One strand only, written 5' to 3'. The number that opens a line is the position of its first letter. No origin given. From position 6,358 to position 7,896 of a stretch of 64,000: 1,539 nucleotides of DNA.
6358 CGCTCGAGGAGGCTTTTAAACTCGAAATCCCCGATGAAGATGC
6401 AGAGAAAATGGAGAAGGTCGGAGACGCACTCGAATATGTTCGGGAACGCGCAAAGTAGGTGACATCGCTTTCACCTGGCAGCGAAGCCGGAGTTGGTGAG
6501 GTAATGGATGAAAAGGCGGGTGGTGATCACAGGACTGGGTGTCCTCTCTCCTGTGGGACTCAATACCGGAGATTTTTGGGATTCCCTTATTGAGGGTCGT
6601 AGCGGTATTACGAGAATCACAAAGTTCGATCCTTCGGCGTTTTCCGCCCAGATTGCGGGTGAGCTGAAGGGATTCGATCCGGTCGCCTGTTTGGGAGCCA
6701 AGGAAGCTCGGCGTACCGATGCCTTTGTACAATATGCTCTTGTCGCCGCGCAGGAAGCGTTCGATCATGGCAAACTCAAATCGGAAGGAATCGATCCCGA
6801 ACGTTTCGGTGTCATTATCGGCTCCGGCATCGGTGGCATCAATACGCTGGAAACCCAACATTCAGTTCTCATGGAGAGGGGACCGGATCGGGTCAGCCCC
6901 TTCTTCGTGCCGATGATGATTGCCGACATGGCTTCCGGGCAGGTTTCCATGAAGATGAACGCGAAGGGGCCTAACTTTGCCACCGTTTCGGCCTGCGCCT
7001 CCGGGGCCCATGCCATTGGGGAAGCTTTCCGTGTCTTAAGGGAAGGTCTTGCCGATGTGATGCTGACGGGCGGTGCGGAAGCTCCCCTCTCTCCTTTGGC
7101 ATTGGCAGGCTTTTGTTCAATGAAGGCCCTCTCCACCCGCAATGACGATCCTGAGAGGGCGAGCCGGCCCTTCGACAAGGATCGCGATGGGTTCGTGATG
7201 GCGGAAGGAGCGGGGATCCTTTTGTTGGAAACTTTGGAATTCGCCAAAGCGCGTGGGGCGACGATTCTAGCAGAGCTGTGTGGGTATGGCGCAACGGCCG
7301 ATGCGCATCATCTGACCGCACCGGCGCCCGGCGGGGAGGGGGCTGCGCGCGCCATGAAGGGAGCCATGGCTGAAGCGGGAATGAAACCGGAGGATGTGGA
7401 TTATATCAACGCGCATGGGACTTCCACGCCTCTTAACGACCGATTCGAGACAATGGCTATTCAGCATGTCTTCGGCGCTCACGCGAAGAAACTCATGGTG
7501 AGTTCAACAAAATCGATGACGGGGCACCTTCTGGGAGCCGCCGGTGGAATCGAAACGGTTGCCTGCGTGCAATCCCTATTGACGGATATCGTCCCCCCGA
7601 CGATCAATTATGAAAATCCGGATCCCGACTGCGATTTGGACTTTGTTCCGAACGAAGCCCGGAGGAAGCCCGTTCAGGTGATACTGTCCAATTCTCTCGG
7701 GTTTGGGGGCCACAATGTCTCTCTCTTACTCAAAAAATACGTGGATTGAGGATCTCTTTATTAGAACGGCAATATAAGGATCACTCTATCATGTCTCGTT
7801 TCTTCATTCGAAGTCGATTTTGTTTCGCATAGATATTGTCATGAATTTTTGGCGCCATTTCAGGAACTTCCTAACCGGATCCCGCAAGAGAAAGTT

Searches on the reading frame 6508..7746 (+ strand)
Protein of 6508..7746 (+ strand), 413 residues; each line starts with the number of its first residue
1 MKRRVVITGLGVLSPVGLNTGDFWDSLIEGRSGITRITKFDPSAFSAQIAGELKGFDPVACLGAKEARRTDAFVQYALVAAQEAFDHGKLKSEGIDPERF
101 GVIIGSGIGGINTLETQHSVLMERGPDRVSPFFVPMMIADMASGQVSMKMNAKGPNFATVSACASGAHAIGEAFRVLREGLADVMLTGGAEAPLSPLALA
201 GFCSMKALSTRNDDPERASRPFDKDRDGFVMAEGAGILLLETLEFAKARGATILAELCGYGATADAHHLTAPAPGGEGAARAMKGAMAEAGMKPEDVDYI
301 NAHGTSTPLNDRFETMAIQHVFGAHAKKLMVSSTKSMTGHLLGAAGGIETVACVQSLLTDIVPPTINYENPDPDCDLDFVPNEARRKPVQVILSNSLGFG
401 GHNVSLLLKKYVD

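Call 73: search_protein_families(library=pfam, proteins=[window:6508-7746:+], max_evalue=0.001)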
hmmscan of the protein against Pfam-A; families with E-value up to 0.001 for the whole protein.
window:6508-7746:+ (413 aa): 4 families
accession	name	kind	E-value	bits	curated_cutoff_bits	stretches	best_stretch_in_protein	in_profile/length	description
PF00109.32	ketoacyl-synt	-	7.8e-61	206.3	20.8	1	3-245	2-251/252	Beta-ketoacyl synthase, N-terminal domain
PF02801.28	Ketoacyl-synt_C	-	9.6e-41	139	20.8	1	254-369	1-119/119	Beta-ketoacyl synthase, C-terminal domain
PF22691.2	Thiolase_C_1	-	0.00053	20.2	28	0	272-307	13-48/144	Thiolase C-terminal domain-like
PF00108.29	Thiolase_N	-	0.00098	19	26.4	0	157-191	79-113/260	Thiolase, N-terminal domain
